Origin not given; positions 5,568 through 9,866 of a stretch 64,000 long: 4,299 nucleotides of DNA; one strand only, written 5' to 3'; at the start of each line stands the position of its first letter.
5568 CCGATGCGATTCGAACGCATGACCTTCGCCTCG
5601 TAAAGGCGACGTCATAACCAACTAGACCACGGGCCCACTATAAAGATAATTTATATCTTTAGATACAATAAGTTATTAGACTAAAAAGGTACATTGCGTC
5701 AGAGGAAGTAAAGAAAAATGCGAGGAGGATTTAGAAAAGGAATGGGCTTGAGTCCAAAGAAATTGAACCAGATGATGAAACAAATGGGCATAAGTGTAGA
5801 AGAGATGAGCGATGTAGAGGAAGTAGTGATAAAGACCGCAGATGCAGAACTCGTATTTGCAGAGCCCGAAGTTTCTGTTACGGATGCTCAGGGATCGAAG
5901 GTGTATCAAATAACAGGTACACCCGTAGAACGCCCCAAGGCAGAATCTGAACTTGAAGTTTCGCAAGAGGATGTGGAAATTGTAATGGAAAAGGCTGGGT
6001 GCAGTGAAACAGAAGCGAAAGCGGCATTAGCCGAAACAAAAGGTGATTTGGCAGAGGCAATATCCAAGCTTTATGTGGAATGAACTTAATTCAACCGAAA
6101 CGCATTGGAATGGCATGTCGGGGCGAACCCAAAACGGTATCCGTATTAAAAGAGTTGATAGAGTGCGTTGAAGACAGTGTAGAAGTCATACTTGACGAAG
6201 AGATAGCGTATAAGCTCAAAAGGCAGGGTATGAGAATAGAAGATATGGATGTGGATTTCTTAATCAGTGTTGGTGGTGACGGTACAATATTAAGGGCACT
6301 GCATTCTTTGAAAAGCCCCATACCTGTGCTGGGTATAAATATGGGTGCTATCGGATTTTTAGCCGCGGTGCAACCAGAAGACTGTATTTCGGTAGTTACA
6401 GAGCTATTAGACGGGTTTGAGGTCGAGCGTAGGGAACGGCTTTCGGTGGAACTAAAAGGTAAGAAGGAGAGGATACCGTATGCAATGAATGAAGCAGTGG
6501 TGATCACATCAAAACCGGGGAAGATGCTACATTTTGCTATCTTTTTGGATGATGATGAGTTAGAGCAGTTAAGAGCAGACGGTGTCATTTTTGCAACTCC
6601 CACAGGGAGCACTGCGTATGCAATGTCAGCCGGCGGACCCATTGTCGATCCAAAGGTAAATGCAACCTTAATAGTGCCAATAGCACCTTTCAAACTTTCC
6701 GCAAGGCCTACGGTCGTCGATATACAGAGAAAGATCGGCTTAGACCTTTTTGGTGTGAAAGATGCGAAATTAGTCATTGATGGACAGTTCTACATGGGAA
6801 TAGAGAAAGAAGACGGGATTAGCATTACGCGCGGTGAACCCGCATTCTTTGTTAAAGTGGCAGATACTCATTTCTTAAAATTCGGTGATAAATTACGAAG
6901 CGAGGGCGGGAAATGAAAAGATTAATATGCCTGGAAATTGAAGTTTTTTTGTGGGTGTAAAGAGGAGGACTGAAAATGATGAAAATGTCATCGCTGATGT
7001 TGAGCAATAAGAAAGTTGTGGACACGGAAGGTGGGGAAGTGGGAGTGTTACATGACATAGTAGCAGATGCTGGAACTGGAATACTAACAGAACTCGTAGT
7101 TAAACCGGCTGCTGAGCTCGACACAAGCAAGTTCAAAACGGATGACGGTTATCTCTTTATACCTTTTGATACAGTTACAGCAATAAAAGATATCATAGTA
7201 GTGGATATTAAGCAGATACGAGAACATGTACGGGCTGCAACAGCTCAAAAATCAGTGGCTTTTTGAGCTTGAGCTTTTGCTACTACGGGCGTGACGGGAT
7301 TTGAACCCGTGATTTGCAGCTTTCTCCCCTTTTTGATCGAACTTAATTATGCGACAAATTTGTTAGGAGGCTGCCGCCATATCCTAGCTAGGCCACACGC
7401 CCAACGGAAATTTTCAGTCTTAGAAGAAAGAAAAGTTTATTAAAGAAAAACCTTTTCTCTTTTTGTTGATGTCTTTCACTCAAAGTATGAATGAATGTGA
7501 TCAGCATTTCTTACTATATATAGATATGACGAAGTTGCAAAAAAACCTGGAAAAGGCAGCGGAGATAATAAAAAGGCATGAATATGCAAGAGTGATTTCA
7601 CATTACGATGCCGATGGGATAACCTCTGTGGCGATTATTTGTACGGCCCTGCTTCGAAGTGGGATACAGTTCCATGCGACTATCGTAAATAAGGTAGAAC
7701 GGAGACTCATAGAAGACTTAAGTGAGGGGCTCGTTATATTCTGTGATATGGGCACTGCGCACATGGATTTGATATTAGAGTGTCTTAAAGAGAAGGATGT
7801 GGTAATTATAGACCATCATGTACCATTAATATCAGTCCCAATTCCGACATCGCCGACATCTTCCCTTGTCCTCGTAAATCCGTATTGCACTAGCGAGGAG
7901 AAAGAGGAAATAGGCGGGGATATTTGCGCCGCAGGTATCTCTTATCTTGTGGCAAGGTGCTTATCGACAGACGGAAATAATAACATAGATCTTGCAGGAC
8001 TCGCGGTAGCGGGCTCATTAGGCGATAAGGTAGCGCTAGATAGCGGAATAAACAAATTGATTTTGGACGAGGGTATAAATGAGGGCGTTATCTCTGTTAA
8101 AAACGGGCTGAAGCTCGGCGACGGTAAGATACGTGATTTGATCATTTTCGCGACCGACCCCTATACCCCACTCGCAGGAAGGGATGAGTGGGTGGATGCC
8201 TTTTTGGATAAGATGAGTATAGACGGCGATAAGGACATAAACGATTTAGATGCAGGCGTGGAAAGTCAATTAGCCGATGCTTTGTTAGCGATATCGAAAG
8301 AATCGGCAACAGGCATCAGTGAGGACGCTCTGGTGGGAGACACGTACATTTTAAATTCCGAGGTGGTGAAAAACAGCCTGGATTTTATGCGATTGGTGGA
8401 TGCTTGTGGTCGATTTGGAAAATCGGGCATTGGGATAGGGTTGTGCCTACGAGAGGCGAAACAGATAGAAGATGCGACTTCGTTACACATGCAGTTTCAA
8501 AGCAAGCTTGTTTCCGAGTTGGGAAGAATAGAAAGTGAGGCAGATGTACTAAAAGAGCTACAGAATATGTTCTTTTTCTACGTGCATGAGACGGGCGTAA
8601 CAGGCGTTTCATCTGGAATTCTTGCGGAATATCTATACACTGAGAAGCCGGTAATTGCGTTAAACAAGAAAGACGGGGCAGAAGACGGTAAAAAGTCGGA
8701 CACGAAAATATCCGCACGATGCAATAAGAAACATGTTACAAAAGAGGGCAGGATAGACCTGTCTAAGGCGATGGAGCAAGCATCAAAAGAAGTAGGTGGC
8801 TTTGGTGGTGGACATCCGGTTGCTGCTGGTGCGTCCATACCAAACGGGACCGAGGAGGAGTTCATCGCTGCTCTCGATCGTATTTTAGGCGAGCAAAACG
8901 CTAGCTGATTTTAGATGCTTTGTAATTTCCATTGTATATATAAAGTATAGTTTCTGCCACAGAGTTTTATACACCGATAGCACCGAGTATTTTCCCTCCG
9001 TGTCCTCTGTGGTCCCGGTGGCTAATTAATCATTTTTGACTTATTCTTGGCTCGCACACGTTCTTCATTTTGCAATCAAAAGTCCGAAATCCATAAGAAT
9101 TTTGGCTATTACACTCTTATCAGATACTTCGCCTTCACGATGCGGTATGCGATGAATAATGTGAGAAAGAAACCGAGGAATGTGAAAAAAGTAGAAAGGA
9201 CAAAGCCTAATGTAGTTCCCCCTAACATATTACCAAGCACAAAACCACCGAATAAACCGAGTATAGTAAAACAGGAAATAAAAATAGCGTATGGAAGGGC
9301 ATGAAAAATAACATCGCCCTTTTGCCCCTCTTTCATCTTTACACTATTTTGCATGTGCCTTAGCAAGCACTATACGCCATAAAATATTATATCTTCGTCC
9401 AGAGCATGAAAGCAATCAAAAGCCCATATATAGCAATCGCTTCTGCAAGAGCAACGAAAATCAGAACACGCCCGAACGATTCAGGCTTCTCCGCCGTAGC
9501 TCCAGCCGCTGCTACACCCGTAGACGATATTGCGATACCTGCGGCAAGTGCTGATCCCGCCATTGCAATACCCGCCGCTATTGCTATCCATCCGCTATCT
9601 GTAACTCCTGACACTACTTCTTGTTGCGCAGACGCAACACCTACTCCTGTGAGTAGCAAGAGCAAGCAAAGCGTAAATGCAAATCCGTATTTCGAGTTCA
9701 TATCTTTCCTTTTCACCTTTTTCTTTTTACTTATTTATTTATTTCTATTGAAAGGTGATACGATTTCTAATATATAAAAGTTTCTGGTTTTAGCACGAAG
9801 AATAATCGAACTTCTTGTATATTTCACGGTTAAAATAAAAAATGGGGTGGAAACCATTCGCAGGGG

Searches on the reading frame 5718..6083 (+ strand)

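Call 66: search_protein_families(library=pfam, proteins=[window:5718-6083:+], max_evalue=0.001)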
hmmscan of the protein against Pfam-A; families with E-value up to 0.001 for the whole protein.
window:5718-6083:+ (121 aa): 2 families
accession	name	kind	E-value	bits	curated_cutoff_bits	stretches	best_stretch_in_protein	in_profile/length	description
PF01849.23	NAC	-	2.1e-18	66.4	21.3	1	13-71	1-56/57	NAC domain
PF19026.7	UBA_HYPK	-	8.5e-08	31.9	27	1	81-118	3-40/41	HYPK UBA domain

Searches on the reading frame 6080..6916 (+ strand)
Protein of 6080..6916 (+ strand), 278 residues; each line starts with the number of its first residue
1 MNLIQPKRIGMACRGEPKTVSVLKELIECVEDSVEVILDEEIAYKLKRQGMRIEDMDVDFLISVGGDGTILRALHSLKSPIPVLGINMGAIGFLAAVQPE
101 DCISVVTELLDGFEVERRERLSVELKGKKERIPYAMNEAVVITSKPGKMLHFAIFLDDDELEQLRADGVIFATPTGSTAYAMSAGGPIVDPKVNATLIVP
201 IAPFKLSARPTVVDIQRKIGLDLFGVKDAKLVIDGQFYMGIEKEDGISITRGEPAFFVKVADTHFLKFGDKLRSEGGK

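Call 66: search_protein_families(library=pfam, proteins=[window:6080-6916:+], max_evalue=0.001)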
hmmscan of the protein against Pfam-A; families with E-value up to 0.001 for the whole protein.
window:6080-6916:+ (278 aa): 2 families
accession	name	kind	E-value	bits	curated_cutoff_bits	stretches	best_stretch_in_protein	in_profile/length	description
PF20143.4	NAD_kinase_C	-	3.7e-32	111.1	23.7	1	136-255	1-120/126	ATP-NAD kinase C-terminal domain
PF01513.26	NAD_kinase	-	6.1e-17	62.6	25.5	1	35-112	59-128/130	ATP-NAD kinase N-terminal domain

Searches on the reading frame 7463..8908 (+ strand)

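Call 66: search_protein_families(library=pfam, proteins=[window:7463-8908:+], max_evalue=0.001)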
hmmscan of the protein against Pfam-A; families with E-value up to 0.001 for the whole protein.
window:7463-8908:+ (481 aa): 2 families
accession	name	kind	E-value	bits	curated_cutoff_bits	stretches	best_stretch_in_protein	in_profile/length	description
PF02272.25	DHHA1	-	3.8e-14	53.4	25.9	1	372-475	7-100/102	DHHA1 domain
PF01368.27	DHH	-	1.2e-11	45.4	28.1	1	44-183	4-123/125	DHH family, N-terminal domain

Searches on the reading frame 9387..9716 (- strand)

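Call 66: search_protein_families(library=pfam, proteins=[window:9387-9716:-], max_evalue=0.001)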
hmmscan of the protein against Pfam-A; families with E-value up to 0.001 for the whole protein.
window:9387-9716:- (109 aa): 1 family
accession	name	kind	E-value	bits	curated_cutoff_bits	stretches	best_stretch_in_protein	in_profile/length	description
PF00137.26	ATP-synt_C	-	2.8e-16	60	24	1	46-105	1-60/60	ATP synthase subunit C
